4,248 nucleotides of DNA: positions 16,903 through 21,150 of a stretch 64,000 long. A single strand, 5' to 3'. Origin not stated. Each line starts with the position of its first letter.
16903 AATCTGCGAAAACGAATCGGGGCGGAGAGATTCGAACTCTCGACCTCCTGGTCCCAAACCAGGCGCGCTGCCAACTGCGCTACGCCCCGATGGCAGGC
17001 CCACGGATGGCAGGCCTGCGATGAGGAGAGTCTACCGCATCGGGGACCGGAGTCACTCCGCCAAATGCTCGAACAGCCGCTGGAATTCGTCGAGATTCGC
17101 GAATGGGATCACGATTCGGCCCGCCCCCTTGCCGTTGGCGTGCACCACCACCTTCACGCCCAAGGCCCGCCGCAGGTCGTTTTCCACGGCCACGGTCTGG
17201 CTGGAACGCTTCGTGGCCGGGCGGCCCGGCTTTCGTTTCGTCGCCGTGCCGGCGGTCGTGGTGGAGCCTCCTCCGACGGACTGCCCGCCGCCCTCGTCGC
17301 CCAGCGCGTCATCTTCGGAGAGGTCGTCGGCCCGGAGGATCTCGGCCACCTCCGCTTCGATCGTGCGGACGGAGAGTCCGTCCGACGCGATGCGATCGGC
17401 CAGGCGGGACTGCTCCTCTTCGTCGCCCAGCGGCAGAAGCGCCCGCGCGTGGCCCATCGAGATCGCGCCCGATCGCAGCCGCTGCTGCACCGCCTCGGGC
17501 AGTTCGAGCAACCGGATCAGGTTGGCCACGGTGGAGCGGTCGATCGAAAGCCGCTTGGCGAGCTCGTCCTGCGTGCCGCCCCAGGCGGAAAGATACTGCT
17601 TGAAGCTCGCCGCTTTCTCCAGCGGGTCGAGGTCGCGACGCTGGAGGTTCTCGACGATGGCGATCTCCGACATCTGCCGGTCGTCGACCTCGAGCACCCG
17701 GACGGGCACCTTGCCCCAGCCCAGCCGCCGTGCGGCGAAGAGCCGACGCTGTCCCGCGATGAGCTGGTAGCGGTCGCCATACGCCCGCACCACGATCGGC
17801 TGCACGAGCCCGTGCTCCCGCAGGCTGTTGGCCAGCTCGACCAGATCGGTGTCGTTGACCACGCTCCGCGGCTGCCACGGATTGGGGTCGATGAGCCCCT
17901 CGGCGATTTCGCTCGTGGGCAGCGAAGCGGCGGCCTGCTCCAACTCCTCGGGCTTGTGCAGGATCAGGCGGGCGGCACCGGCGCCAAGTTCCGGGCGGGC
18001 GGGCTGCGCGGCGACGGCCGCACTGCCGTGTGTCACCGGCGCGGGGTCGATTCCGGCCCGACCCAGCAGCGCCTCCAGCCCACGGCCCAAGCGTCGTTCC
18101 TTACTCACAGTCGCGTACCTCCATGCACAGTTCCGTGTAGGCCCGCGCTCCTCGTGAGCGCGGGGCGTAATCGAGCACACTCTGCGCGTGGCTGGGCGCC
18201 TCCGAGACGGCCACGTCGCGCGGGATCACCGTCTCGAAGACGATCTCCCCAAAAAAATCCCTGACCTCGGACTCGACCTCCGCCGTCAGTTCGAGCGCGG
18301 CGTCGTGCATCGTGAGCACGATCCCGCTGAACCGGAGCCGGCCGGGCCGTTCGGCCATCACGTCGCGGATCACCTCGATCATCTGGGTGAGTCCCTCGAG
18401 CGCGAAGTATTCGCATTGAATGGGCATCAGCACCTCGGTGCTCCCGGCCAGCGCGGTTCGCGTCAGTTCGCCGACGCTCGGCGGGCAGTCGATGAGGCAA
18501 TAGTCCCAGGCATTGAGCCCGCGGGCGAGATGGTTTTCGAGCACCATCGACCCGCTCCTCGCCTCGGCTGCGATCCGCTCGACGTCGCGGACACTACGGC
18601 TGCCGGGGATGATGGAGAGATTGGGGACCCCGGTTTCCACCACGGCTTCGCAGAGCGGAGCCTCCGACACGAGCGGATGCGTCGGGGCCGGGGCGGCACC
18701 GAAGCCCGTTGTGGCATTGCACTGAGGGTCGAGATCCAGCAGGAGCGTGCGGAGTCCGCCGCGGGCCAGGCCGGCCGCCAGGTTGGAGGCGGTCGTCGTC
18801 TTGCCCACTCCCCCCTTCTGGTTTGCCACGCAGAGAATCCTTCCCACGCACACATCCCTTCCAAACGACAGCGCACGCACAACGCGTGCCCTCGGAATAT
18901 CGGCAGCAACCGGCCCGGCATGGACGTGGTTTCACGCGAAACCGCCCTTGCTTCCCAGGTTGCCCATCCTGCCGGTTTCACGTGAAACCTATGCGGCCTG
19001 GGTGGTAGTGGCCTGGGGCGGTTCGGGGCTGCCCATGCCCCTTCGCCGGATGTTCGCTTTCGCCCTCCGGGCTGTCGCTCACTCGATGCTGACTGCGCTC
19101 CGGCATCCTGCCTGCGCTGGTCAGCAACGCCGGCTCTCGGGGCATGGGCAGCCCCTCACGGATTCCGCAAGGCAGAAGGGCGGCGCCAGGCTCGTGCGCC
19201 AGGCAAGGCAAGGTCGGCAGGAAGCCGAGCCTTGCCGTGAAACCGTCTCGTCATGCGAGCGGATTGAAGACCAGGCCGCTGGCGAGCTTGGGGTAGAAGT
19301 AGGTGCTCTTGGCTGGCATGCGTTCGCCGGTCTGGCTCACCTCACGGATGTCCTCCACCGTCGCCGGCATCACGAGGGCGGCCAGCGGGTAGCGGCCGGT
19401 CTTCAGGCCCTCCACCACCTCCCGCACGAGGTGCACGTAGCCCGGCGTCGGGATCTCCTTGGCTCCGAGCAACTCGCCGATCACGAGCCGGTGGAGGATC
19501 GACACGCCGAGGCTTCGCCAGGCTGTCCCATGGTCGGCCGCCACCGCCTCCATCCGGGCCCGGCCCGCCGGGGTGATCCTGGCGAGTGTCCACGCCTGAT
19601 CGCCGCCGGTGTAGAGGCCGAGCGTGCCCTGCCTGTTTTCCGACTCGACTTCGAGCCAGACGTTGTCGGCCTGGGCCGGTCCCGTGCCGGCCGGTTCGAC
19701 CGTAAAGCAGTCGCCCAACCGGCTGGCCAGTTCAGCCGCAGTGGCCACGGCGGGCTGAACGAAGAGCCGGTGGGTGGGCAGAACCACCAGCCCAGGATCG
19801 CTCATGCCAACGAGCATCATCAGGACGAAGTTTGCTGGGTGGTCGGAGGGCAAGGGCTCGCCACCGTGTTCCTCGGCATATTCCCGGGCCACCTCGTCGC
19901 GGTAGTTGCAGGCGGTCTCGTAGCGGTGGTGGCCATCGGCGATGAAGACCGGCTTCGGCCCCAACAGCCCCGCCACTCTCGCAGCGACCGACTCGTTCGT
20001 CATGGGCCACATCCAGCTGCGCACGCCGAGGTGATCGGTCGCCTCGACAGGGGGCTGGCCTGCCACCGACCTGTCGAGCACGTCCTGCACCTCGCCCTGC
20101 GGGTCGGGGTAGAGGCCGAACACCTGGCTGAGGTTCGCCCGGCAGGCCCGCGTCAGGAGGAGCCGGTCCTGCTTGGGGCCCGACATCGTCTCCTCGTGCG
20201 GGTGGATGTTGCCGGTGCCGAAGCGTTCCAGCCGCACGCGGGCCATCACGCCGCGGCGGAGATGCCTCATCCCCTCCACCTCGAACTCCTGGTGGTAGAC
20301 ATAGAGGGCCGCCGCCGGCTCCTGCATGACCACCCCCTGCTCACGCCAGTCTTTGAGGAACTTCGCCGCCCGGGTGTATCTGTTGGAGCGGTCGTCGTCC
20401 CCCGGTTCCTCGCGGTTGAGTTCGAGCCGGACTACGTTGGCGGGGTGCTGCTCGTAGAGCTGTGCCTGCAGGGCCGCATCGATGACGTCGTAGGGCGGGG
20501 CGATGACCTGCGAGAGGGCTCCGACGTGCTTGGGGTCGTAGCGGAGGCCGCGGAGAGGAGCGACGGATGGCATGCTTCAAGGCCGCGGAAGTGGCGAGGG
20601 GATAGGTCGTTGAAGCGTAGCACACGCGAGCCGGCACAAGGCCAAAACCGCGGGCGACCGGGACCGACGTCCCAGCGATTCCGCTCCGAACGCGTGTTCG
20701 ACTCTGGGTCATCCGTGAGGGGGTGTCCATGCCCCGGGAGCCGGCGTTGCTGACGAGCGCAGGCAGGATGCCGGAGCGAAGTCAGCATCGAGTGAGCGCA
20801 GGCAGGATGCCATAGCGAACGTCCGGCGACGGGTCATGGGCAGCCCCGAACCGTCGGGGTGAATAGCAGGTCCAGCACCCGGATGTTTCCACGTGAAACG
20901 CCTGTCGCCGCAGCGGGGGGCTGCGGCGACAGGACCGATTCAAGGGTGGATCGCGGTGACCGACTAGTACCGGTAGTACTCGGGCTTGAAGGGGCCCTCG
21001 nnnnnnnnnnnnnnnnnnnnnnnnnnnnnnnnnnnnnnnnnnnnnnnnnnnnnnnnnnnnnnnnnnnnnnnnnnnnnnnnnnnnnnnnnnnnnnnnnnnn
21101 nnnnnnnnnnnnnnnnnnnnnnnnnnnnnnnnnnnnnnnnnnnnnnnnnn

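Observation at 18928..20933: Mirror-image parS + 143-bp palindromic repeat modules bracket a single DUF1015 gene next to parAB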

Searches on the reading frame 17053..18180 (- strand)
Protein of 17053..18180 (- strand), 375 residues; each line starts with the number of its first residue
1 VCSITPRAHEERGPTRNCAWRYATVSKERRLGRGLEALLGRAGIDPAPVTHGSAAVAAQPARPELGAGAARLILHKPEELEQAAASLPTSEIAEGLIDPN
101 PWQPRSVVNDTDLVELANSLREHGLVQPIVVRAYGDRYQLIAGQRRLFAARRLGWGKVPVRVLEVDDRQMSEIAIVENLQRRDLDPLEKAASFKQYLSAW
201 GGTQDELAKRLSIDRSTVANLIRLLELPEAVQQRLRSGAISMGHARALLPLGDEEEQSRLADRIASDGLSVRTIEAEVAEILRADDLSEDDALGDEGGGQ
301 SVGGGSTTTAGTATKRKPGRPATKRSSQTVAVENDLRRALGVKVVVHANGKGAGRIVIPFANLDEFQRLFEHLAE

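Call 15: search_protein_families(library=pfam, proteins=[window:17053-18180:-])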
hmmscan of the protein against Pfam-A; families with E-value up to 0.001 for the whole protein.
window:17053-18180:- (375 aa): 3 families
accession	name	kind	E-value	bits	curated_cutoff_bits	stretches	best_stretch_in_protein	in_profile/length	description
PF17762.8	HTH_ParB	-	2.4e-32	111.6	22.6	1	183-281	2-100/102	ParB HTH domain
PF02195.25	ParB_N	-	1e-25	90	26.3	1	91-180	5-95/95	ParB N-terminal domain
PF23552.2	ParB_C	-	6.2e-11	42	23.8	1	327-373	3-49/50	ParB dimerisation domain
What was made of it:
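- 17053..18090 (-): parB gene. Pfam ParB_N, HTH_ParB and ParB_C (call 15).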

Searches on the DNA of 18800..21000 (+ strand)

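Call 14: search_rna_families(source=window, start=18800, end=21000, threshold=evalue, max_evalue=1)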
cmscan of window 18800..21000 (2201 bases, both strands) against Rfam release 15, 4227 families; matches with E-value up to 1: 0.
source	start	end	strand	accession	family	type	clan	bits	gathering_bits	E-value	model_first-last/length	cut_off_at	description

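Call 66: search_dna_similar(query=window:19019-19162:+, collection=plasmids, mode=distant, max_rows=10)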
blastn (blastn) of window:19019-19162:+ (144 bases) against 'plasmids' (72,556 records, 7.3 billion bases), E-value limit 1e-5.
No match.
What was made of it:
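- Tried and rejected: No match (call 66).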
